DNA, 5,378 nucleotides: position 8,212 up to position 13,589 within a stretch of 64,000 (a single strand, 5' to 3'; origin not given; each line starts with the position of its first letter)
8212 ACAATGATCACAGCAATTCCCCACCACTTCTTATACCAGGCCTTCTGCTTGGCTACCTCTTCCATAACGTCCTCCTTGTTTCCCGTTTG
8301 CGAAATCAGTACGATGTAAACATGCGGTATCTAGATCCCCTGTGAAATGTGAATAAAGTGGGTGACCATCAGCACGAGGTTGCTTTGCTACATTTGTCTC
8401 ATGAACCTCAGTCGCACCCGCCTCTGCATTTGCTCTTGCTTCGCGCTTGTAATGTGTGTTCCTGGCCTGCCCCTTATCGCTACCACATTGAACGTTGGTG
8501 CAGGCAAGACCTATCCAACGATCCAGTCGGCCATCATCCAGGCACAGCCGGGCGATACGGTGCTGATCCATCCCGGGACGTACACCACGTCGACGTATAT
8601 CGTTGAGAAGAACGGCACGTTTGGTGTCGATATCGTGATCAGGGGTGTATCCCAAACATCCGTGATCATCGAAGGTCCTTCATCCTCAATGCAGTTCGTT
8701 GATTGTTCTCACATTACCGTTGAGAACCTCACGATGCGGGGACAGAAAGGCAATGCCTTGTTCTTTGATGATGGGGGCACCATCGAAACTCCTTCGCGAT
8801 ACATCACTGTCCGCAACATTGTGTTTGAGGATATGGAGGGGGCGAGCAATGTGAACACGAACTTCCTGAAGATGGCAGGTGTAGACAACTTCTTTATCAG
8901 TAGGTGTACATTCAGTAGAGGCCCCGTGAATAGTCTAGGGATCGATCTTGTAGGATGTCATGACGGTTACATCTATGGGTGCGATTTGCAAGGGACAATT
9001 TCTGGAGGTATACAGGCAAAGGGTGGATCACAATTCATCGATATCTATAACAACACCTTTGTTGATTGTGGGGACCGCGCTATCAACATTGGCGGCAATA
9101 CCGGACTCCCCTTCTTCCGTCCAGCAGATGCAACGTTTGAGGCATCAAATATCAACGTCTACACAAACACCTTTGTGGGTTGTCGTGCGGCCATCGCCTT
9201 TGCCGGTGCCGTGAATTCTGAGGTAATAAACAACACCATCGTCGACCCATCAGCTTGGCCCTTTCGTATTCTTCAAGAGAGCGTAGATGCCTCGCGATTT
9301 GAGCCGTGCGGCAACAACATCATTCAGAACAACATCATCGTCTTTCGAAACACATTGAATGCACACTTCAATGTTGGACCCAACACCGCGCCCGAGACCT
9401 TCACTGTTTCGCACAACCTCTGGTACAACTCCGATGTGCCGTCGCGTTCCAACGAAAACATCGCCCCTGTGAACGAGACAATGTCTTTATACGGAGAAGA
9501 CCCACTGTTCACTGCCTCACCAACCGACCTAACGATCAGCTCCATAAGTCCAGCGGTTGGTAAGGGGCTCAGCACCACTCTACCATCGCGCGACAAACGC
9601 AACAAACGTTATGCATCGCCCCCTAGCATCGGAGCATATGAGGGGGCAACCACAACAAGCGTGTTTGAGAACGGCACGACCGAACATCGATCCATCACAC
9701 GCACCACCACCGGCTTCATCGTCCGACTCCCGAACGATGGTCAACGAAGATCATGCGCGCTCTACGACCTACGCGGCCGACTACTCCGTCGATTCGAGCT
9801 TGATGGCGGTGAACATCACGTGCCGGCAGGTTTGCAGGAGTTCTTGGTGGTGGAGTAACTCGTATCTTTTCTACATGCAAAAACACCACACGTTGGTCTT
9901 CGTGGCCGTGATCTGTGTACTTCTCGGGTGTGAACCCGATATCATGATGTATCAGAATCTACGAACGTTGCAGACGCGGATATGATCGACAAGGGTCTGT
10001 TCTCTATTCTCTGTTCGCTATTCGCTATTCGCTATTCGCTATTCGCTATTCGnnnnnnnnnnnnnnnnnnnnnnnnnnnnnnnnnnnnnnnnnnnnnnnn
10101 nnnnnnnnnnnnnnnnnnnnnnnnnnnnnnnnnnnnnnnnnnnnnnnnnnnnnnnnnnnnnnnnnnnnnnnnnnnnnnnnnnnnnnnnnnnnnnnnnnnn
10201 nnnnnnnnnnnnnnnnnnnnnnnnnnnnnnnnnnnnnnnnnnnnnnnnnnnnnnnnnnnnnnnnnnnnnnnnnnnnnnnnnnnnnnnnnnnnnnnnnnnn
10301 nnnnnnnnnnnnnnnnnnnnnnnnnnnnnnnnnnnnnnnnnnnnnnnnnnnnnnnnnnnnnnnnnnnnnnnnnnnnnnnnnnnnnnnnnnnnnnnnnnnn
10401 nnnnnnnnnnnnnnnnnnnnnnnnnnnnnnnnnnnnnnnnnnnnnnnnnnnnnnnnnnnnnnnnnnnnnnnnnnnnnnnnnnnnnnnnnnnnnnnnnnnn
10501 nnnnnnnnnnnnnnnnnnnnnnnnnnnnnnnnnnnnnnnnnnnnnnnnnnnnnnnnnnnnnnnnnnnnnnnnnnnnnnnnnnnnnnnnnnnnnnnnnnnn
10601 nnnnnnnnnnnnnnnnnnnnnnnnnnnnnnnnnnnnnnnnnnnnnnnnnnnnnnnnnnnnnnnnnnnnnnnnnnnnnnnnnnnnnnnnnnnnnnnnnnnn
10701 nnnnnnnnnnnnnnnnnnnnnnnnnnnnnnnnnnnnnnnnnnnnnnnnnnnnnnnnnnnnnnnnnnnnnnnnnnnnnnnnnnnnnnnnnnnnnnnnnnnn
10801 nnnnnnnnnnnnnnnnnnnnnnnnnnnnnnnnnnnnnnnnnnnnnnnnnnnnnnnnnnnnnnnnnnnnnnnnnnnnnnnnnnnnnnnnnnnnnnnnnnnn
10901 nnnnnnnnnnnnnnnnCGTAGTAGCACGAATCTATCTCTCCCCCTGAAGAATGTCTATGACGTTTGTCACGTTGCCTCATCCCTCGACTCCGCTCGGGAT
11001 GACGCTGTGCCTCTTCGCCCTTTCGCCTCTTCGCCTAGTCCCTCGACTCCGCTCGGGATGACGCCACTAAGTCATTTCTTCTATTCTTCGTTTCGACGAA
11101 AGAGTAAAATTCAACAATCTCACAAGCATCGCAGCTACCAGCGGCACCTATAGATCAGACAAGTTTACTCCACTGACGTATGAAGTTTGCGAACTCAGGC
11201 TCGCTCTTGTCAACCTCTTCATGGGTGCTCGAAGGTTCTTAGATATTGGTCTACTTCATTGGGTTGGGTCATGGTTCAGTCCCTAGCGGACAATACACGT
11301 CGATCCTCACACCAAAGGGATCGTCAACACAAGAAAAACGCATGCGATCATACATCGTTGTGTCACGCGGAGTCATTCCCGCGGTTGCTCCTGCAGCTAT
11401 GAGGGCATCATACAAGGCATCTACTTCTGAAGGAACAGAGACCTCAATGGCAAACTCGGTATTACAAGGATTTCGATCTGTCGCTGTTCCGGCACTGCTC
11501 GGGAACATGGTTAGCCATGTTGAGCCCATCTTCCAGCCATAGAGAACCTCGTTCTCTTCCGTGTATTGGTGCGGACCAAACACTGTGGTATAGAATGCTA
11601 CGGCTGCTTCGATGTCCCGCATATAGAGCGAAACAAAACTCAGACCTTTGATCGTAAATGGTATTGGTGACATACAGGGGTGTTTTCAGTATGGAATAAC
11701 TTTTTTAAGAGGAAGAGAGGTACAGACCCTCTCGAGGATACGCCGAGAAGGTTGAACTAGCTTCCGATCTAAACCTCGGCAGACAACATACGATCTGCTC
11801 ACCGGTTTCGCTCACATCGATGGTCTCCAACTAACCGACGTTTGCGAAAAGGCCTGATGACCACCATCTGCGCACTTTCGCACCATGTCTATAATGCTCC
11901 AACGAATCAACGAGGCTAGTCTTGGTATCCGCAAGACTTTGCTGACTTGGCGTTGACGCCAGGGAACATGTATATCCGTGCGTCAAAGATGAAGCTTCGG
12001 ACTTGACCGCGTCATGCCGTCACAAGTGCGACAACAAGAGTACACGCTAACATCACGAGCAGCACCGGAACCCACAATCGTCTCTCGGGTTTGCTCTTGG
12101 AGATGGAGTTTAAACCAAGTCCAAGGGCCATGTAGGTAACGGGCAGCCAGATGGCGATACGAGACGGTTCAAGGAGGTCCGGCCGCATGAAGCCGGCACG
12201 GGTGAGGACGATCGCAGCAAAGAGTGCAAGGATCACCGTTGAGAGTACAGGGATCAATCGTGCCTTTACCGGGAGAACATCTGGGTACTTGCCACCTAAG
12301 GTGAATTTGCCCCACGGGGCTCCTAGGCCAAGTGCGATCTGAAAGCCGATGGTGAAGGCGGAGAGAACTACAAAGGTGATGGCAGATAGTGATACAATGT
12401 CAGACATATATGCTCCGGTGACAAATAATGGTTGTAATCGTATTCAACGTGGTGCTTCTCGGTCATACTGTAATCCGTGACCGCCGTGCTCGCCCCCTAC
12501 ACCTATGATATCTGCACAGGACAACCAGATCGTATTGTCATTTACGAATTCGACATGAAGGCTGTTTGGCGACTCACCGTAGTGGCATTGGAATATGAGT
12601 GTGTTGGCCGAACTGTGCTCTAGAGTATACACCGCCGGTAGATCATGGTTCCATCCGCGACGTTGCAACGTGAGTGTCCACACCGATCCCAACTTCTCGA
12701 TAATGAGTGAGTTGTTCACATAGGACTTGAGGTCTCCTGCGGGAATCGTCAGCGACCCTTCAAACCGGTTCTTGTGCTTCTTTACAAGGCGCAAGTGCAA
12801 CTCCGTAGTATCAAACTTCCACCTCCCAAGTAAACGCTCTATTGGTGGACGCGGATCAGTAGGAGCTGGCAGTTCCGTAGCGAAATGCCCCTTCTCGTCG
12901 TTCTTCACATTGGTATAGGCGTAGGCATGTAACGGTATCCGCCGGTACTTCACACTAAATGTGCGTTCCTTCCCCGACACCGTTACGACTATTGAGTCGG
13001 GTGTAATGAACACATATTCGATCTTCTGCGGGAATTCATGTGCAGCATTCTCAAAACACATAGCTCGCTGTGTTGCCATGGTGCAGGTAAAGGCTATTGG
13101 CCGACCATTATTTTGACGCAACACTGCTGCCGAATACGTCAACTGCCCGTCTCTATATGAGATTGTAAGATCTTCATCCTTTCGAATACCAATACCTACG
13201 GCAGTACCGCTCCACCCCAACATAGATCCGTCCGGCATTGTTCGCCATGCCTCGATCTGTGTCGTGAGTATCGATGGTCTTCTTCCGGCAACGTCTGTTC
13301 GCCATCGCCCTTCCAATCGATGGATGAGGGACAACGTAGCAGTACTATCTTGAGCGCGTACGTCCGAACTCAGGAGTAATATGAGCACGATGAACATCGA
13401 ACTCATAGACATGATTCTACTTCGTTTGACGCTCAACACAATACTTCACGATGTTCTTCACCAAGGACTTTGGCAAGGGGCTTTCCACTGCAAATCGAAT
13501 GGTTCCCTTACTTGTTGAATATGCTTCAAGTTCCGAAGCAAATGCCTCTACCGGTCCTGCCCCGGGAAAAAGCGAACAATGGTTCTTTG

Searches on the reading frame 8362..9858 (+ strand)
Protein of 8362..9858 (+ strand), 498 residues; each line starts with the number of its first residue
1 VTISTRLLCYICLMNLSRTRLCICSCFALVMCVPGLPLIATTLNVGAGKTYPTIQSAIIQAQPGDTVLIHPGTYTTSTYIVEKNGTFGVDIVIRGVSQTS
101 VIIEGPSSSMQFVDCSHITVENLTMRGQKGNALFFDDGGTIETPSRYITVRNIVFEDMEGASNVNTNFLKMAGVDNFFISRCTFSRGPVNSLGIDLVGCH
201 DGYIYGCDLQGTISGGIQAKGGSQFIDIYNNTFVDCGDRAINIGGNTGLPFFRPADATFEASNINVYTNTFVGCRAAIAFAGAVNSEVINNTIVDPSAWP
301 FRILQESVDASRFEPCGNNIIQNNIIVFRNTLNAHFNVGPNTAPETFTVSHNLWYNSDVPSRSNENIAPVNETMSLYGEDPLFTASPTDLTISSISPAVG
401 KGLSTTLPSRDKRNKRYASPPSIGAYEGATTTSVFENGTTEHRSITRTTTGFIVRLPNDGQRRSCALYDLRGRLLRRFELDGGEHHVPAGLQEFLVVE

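Call 67: search_protein_families(library=pfam, proteins=[window:8362-9858:+], max_evalue=0.0001)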
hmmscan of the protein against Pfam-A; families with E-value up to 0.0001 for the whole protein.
window:8362-9858:+ (498 aa): 2 families
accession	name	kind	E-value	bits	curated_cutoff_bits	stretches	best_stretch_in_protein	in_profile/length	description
PF13229.12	Beta_helix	-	8.8e-11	42.1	25.9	1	114-293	7-158/158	Right handed beta helix region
PF14592.12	Chondroitinas_B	-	3.7e-05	23.3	24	1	53-185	6-137/426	Chondroitinase B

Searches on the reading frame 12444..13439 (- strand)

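Call 93: search_protein_families(library=pfam, proteins=[window:12444-13439:-], max_evalue=0.00001)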
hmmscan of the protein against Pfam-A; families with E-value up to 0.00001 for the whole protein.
window:12444-13439:- (331 aa): 1 family
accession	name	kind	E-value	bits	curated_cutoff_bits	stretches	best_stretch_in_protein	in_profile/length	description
PF19780.4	DUF6265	-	2.7e-07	31.4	23.8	1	42-155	3-115/116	Domain of unknown function (DUF6265)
